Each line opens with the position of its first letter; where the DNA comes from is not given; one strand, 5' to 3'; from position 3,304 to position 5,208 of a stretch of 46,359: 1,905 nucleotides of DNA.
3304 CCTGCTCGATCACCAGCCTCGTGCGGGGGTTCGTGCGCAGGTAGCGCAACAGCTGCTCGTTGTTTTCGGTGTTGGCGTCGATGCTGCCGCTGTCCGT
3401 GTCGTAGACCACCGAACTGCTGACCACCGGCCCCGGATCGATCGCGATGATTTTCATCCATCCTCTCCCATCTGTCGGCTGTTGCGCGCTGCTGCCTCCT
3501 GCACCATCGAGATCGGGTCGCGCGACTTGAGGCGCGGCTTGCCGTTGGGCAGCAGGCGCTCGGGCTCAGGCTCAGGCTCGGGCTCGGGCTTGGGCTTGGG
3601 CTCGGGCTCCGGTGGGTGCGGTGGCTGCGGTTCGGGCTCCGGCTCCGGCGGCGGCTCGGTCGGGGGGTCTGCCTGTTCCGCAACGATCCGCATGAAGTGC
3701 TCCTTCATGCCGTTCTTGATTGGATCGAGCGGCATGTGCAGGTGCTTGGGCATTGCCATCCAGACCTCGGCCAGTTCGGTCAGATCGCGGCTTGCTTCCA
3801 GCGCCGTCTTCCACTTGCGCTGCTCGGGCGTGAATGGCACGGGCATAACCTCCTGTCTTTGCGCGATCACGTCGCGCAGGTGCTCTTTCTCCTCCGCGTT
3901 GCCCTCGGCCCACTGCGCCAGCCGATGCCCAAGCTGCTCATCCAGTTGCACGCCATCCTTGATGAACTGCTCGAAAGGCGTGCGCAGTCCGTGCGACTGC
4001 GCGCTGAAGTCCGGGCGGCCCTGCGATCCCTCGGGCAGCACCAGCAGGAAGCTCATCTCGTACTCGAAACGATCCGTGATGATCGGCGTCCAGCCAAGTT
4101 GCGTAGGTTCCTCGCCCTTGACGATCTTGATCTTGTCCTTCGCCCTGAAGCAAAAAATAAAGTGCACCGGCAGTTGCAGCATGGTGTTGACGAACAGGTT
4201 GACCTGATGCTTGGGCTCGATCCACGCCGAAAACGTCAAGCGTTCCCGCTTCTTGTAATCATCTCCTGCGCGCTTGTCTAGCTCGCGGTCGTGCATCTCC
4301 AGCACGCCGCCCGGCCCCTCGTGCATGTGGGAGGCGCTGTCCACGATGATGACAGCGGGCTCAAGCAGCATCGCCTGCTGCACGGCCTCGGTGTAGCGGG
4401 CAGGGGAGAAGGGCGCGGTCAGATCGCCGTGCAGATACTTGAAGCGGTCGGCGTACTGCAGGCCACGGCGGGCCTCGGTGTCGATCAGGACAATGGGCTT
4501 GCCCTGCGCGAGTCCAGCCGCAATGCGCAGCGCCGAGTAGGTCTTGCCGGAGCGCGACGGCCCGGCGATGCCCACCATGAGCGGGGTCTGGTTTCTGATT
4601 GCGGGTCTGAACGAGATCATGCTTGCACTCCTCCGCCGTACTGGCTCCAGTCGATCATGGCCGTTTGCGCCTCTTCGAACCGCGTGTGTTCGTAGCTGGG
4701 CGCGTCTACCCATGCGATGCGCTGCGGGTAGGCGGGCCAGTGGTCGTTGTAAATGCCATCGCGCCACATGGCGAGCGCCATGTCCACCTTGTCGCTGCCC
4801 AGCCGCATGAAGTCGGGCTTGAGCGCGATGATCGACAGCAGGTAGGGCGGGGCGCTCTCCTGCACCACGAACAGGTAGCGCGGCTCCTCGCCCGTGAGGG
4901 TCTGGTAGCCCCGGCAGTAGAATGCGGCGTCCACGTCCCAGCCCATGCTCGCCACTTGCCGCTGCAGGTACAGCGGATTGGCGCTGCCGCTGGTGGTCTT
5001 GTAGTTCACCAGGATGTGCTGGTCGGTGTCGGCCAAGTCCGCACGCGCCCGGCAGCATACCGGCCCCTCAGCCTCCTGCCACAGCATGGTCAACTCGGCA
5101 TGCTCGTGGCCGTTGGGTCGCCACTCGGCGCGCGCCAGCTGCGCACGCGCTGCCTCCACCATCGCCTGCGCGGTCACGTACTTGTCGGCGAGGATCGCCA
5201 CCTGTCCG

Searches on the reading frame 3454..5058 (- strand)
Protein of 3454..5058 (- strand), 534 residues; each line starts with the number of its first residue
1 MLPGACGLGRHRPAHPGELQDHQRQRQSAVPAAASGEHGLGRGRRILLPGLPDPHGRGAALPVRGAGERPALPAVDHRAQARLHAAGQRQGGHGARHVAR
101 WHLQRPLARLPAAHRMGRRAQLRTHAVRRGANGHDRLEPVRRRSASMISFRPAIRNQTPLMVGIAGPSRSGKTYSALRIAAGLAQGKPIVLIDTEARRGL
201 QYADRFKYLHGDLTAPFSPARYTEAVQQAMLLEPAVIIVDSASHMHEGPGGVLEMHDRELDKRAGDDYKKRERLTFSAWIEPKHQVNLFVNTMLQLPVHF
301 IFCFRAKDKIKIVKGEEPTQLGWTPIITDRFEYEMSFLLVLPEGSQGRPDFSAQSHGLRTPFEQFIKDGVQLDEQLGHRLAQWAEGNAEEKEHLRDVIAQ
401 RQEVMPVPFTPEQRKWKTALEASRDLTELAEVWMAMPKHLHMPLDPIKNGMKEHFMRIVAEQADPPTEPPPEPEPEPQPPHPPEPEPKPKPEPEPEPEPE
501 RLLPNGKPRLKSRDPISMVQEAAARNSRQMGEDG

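Call 11: search_protein_families(library=phrogs, proteins=[window:3454-5058:-])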
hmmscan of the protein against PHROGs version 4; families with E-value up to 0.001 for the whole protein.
window:3454-5058:- (534 aa): 3 families
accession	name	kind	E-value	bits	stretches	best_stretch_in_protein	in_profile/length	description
phrog_1366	-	unknown function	5.9e-55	187.9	1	147-421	2-267/307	-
phrog_97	-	other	0.00013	22.3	1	161-246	75-177/506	UvsX-like recombinase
phrog_124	-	DNA, RNA and nucleotide metabolism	0.00048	20.6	0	153-308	37-173/382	Sak4-like ssDNA annealing protein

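Call 24: search_protein_families(library=pfam, proteins=[window:3454-5058:-], max_evalue=0.01)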
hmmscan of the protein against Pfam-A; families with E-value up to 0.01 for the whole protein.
window:3454-5058:- (534 aa): 3 families
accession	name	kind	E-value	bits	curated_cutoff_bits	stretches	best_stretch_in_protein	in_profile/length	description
PF13479.12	AAA_24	-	1.4e-08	35.2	27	1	159-332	2-159/195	AAA domain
PF05887.16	Trypan_PARP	-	0.0026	18.2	100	1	465-500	69-106/134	Procyclic acidic repetitive protein (PARP)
PF13401.12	AAA_22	-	0.0051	17.6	27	0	159-254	5-102/130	AAA domain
